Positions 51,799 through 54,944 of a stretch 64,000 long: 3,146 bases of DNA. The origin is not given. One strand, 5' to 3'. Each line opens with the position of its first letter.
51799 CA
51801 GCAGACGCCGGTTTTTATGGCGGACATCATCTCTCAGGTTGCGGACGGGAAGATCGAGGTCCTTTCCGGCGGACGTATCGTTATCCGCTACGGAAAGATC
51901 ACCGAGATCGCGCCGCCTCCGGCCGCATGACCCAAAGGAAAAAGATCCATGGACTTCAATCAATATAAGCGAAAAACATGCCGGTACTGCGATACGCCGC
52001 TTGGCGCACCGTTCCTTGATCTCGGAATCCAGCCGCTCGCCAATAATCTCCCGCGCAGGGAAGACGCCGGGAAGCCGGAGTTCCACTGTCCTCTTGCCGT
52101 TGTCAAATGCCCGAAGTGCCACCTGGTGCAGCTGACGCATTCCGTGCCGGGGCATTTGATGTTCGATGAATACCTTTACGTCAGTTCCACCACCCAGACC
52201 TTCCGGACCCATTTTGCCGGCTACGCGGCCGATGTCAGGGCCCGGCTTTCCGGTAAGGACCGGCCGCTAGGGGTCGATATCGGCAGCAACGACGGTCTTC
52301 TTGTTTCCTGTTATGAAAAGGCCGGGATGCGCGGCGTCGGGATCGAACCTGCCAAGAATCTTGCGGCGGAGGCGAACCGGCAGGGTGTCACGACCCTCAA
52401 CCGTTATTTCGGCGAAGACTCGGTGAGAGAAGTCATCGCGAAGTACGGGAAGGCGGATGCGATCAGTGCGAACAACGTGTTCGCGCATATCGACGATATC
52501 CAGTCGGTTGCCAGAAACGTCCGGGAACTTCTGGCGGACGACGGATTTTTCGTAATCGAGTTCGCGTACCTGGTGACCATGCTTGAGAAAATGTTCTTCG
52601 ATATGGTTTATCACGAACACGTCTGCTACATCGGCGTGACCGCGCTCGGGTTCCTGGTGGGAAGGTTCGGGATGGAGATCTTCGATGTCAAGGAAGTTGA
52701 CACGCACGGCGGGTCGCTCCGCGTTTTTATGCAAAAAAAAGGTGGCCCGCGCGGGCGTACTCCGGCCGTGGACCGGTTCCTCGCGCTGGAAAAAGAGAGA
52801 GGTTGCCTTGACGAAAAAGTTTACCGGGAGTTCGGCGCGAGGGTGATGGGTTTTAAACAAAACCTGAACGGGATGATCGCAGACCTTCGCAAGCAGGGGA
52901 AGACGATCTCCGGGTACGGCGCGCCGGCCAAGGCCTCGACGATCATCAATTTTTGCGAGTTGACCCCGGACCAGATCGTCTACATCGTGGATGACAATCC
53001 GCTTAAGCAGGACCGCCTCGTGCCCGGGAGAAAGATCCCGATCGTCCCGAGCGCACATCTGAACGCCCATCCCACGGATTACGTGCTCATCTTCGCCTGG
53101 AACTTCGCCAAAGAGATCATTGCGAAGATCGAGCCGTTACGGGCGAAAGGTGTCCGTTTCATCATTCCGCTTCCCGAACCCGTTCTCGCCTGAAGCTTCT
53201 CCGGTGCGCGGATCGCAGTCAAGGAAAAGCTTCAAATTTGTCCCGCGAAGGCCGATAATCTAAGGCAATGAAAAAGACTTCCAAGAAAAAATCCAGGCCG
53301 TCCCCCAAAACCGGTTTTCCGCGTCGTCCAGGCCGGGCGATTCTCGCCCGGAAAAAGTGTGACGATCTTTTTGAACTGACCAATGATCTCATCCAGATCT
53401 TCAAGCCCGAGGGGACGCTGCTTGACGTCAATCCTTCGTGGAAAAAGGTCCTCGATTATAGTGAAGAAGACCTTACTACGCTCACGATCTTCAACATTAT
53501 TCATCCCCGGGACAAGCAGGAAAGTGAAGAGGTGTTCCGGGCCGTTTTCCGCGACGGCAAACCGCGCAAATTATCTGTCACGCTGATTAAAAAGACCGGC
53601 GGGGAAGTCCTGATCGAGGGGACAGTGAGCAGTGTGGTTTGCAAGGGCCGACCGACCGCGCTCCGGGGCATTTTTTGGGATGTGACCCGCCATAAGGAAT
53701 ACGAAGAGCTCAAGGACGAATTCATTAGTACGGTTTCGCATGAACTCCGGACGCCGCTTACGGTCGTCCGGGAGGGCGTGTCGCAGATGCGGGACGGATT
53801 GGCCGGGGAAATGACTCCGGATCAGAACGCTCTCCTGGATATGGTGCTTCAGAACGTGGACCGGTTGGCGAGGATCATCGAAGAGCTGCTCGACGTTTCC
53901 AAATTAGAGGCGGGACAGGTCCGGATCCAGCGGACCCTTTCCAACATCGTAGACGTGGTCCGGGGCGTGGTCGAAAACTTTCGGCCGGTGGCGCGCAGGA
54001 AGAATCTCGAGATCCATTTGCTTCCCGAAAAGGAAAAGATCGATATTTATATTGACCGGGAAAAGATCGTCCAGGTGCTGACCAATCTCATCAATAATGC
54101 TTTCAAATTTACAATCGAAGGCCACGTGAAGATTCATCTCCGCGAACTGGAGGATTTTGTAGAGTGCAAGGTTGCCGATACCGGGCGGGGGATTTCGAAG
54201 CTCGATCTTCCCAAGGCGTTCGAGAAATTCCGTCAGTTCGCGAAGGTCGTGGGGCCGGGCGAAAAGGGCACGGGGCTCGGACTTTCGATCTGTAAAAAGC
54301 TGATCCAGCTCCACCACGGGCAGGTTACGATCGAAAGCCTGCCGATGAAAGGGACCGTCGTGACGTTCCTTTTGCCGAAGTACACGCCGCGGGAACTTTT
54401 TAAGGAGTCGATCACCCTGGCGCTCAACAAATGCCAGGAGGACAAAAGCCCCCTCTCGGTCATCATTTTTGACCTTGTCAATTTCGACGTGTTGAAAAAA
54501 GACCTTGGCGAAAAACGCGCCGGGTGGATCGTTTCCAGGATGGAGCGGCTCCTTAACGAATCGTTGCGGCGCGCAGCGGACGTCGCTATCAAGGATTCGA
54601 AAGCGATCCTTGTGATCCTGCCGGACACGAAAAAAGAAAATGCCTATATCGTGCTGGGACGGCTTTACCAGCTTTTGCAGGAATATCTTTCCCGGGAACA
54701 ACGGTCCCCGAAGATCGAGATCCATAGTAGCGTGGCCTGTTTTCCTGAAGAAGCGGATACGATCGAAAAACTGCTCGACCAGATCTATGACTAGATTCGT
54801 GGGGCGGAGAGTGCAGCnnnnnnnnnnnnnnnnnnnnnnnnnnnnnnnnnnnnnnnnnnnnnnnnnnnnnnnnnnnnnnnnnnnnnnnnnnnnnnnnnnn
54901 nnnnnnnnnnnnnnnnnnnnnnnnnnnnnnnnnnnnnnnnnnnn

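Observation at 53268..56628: c-di-GMP-flavoured signalling pair: PAS-HK with degenerate GGDEF-like tail and a stand-alone MshEN-like domain protein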

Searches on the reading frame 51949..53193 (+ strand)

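Call 3: search_protein_families(library=pfam, proteins=[window:51949-53193:+], max_evalue=1)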
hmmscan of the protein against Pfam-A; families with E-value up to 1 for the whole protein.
window:51949-53193:+ (414 aa): 7 families
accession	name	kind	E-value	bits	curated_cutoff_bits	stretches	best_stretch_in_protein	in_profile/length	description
PF08484.17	Methyltransf_14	-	6.3e-52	176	23.5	1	252-409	2-160/160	C-methyltransferase C-terminal domain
PF08421.16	Methyltransf_13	-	4.7e-18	65.6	31.3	1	11-72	1-62/62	Putative zinc binding domain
PF13489.12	Methyltransf_23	-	6.8e-14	52.4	27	1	88-244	4-161/164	Methyltransferase domain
PF08242.18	Methyltransf_12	-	4.5e-09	37.4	30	1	109-201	1-98/98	Methyltransferase domain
PF08241.18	Methyltransf_11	-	1.3e-06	29.4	21.2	1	109-203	1-95/95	Methyltransferase domain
PF13649.12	Methyltransf_25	-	0.00096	20.2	27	1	109-199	2-97/97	Methyltransferase domain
PF13847.12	Methyltransf_31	-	0.02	15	27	1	132-207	41-113/145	Methyltransferase domain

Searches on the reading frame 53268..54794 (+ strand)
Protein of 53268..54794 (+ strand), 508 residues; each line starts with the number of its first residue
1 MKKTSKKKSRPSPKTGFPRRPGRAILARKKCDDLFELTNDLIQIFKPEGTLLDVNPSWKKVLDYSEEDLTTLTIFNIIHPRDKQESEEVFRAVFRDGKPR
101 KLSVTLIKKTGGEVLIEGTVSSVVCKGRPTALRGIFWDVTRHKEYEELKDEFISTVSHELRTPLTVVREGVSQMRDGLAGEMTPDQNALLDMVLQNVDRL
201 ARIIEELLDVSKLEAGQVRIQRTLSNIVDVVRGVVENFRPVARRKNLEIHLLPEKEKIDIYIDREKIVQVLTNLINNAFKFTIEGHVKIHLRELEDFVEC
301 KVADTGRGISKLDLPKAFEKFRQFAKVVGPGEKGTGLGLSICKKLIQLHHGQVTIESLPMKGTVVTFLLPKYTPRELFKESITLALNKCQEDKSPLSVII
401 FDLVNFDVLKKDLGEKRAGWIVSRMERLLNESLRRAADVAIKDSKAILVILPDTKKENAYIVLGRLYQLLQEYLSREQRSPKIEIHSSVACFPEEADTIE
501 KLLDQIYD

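Call 3: search_protein_families(library=pfam, proteins=[window:53268-54794:+], max_evalue=1)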
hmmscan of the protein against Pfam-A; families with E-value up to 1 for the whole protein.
window:53268-54794:+ (508 aa): 12 families
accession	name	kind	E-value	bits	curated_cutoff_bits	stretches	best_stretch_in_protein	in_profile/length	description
PF02518.31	HATPase_c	-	2.2e-27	96.1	26.4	1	263-371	2-109/111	Histidine kinase-, DNA gyrase B-, and HSP90-like ATPase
PF00512.31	HisKA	-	5.3e-16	58.9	26.9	1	149-216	2-66/66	His Kinase A (phospho-acceptor) domain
PF00990.26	GGDEF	-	1.4e-11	44.9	23.8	1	375-505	12-146/161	Diguanylate cyclase, GGDEF domain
PF13426.13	PAS_9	-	2.3e-09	37.9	27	1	47-140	9-102/103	PAS domain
PF08447.18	PAS_3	-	7.6e-09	36.2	25.6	1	52-135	2-88/89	PAS fold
PF00989.32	PAS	-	0.00012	22.5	22.6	1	47-129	19-103/113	PAS fold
PF13581.12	HATPase_c_2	-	0.0027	18.1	27.4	1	270-347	39-110/127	Histidine kinase-like ATPase domain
PF14598.12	PAS_11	-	0.0048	17.3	25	1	47-117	10-80/109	PAS domain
PF08448.16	PAS_4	-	0.0061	17.2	23.1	1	35-142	1-108/110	PAS fold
PF13589.12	HATPase_c_3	-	0.0066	16.9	25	1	269-346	5-89/137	Histidine kinase-, DNA gyrase B-, and HSP90-like ATPase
PF21329.2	CYP38_PsbQ-like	-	0.038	14.9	27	0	152-206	38-92/117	Peptidyl-prolyl cis-trans isomerase CYP38-like, PsbQ-like domain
PF13188.13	PAS_8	-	0.075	13.4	21.8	1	34-91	6-62/65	PAS domain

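Call 4: search_protein_families(library=ncbifam, proteins=[window:53268-54794:+], max_evalue=1)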
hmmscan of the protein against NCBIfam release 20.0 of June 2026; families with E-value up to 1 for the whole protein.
window:53268-54794:+ (508 aa): 98 families (the best 25 are shown)
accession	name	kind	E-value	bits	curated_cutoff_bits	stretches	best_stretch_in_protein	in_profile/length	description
NF046044.1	PnpS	equivalog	3.6e-56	190.8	400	1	42-370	68-390/390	two-component system histidine kinase PnpS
NF047874.1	MASE3_PAS_HK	subfamily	8.3e-56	190.1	560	1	29-373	265-627/655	MASE3 domain-containing sensor histidine kinase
NF033092.0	HK_WalK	equivalog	1.8e-55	188.7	725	1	48-370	277-593/594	cell wall metabolism sensor histidine kinase WalK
TIGR02966.1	phoR_proteo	equivalog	2.4e-50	171.4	334.2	1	35-367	12-331/333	phosphate regulon sensor histidine kinase PhoR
NF041947.1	LuxQ_Vibrio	equivalog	6.5e-41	140.1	1200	1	28-370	348-695/843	quorum-sensing autoinducer 2 sensor kinase/phosphatase LuxQ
TIGR02956.1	TMAO_torS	equivalog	9.1e-41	139.9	676.5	1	147-370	462-681/967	TMAO reductase system sensor histidine kinase/response regulator TorS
NF008099.0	PRK10841.1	equivalog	2.7e-40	138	920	1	149-381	470-700/949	two-component system sensor histidine kinase RcsC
NF047465.1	hybrid_HK_LvrA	exception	3.6e-40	137.7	1200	1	141-380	194-431/819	hybrid histidine kinase/response regulator LvrA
NF040691.1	MtrAB_MtrB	equivalog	4.8e-40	138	450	1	139-384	261-505/507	MtrAB system histidine kinase MtrB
NF041880.1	EPS_EpsF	equivalog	6.7e-39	133.7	900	1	42-367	157-487/492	response regulator EpsF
NF011874.0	PRK15347.1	equivalog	1.8e-38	132.2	852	1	148-382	397-627/921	two component system sensor kinase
NF038297.2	hybrid_HK_HrmK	equivalog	8.5e-38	130.4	725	1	146-390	232-476/607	hybrid histidine kinase/response regulator HrmK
NF012163.2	BaeS_SmeS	equivalog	1.6e-37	129.6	500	1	145-369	236-456/457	sensor histidine kinase efflux regulator BaeS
NF008318.0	PRK11107.1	equivalog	2e-37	128.8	890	1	142-376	286-523/920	two-component sensor histidine kinase BarA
NF008468.0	PRK11360.1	equivalog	4.1e-36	124.5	646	1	39-371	278-608/616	two-component system sensor histidine kinase AtoS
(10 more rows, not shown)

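Call 26: find_homologous_proteins(query=window:53268-54791:+, max_evalue=1e-20)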
Query window:53268-54791:+ (508 aa): 6036 proteins with E <= 1e-20 among 8000 candidates; the best 120 are listed.
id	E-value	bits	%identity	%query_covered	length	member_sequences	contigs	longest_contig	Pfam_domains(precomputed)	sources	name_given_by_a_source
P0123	0.0e+0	1119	100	100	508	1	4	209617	PF08447.19,PF13426.14,PF02518.32,PF00512.32,PF00990.27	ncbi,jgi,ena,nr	ncbi:MAG TPA: ATP-binding protein [Candidatus Omnitrophota bacterium]|nr:ATP-binding protein [Candid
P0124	1.6e-214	732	64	100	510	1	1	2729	PF13426.14,PF13581.13,PF02518.32,PF00512.32,PF00990.27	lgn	-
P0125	2.0e-210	718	64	100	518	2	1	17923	PF08447.19,PF13426.14,PF02518.32,PF00512.32,PF00990.27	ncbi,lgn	-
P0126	4.2e-205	701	63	95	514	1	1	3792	PF13426.14,PF02518.32,PF00512.32,PF00990.27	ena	-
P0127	4.8e-205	700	62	98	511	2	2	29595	PF13426.14,PF08448.17,PF02518.32,PF00512.32,PF00989.32,PF00990.27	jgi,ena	-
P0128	1.2e-203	696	62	100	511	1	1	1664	PF13426.14,PF08448.17,PF02518.32,PF00512.32,PF00989.32,PF00990.27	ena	-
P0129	7.5e-203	693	62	96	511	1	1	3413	PF13426.14,PF08448.17,PF02518.32,PF00512.32,PF00989.32,PF00990.27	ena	-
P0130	8.3e-203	693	62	99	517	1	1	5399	PF13426.14,PF02518.32,PF00512.32,PF00989.32,PF00990.27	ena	-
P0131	9.6e-203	693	62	100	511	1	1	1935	PF13426.14,PF02518.32,PF00512.32,PF00989.32,PF00990.27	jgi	jgi:PAS domain S-box-containing protein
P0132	2.3e-202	692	65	94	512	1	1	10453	PF13426.14,PF08448.17,PF02518.32,PF00512.32,PF00989.32,PF00990.27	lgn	-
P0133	7.7e-202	690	61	100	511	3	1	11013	PF13426.14,PF08448.17,PF02518.32,PF00512.32,PF00989.32,PF00990.27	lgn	-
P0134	3.0e-201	688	61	100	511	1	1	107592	PF13426.14,PF13581.13,PF02518.32,PF00512.32,PF00990.27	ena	-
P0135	4.8e-201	687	61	100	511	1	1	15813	PF13426.14,PF02518.32,PF00512.32,PF00989.32,PF13589.13,PF00990.27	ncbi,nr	ncbi:MAG: ATP-binding protein [Candidatus Omnitrophica bacterium]|nr:ATP-binding protein [Candidatus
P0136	5.1e-201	687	61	100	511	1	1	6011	PF13426.14,PF02518.32,PF00512.32,PF00989.32,PF00990.27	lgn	-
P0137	1.3e-200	686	62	97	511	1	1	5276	PF13426.14,PF02518.32,PF00512.32,PF00989.32,PF00990.27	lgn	-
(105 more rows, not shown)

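Call 63: predict_structure(alignment_id=A3)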
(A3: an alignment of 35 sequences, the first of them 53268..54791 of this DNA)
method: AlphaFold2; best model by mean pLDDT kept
length: 508 residues; sequences in the alignment: 35
mean_pLDDT: 82.6   pTM: 0.58
mean pLDDT of the five models: 82.6, 82.0, 81.5, 79.2, 77.6
residues with pLDDT >= 90: 182; 70-90: 263; 50-70: 36; < 50: 27
segments of 3 or more residues with pLDDT < 50: 1-22, 327-331
pLDDT, mean of each block of 10 residues (from residue 1): 37 38 56 80 91 92 88 91 92 91 92 92 86 92 75 71 82 84 86 80 75 72 88 94 92 92 91 91 92 94 90 79 51 66 89 90 94 83 81 86 86 82 86 74 83 89 92 78 85 84 86
secondary structure, 60 per line:
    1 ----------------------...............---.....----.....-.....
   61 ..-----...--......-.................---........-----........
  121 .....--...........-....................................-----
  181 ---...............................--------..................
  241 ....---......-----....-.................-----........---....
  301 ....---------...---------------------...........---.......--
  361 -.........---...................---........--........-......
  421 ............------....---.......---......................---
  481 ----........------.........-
elements in order: H23-37 E41-45 E50-54 H56-62 H74-77 H80-96 E100-107 E113-125 E128-138 H140-175 H184-214 E223-226 H227-244 E248-253 E259-262 H264-280 E286-293 E297-304 H338-348 E352-358 E362-370 H374-392 E396-403 H406-413 H415-432 E439-442 E446-452 H456-477 E485-492 H499-507

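Call 71: fold_search(model_id=the predicted structure, library=pdb)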
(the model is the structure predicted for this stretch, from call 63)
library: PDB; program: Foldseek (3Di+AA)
matches with E <= 10: 1468; with E <= 0.001: 812
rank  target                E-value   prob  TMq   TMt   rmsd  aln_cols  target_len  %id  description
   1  9a5d_A                8.3e-27  1.00  0.39  0.33  11.6       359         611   26  Integrative model of WALK-YYCH by crosslinking MS and deep learning (released 2024-09-18)
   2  8a7h_A                6.6e-23  1.00  0.28  0.39  19.8       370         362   23  Crystal structure of a chimeric LOV-Histidine kinase SB2F1-I66R mutant (light state; asymmetrical variant, trigonal fo (released 2024-01-10)
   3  8a6x_B                8.2e-23  1.00  0.29  0.39  20.6       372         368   23  Crystal structure of a chimeric LOV-Histidine kinase SB2F1 (asymmetrical variant, trigonal form with long c axis) (released 2024-01-10)
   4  8a52_A                1.5e-22  1.00  0.28  0.39  19.7       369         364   23  Crystal structure of a chimeric LOV-Histidine kinase SB2F1 (asymmetrical variant, trigonal form with long c-axis) (released 2023-12-27)
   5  8a7f_A                3.6e-22  1.00  0.28  0.39  20.0       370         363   23  Crystal structure of a chimeric LOV-Histidine kinase SB2F1-I66R mutant (asymmetrical variant, trigonal form with long  (released 2024-01-10)
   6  4gcz_A                6.4e-22  1.00  0.31  0.41  16.5       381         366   21  Structure of a blue-light photoreceptor (released 2013-06-19)
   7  8a3u                  7.5e-22  1.00  0.28  0.39  20.0       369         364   23  Crystal structure of a chimeric LOV-Histidine kinase SB2F1 (symmetrical variant, trigonal form with short c-axis) (released 2023-12-20)
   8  4i5s_B                1.1e-21  1.00  0.36  0.45  11.2       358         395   22  Structure and function of sensor histidine kinase (released 2013-03-27)
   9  8a7f_B                3.0e-21  1.00  0.28  0.38  20.3       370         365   23  Crystal structure of a chimeric LOV-Histidine kinase SB2F1-I66R mutant (asymmetrical variant, trigonal form with long  (released 2024-01-10)
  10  4gcz_B                1.2e-20  1.00  0.32  0.41  14.2       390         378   21  Structure of a blue-light photoreceptor (released 2013-06-19)
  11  6rh0_B                6.2e-19  1.00  0.36  0.73   6.2       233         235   31  Revisiting pH-gated conformational switch. Complex HK853-RR468 pH 5.5 (released 2020-02-19)
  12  6rgz_A                8.9e-19  1.00  0.36  0.72   6.5       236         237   31  Revisiting pH-gated conformational switch. Complex HK853-RR468 pH 6.5 (released 2020-02-19)
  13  4i5s_A                1.0e-18  1.00  0.28  0.37  16.7       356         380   25  Structure and function of sensor histidine kinase (released 2013-03-27)
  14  6rgy_B                1.5e-18  1.00  0.36  0.73   6.1       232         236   31  Revisiting pH-gated conformational switch. Complex HK853-RR468 pH 7.5 (released 2020-02-19)
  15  5c93_A                2.1e-18  1.00  0.35  0.72   5.6       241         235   32  Histidine kinase with ATP (released 2016-07-27)
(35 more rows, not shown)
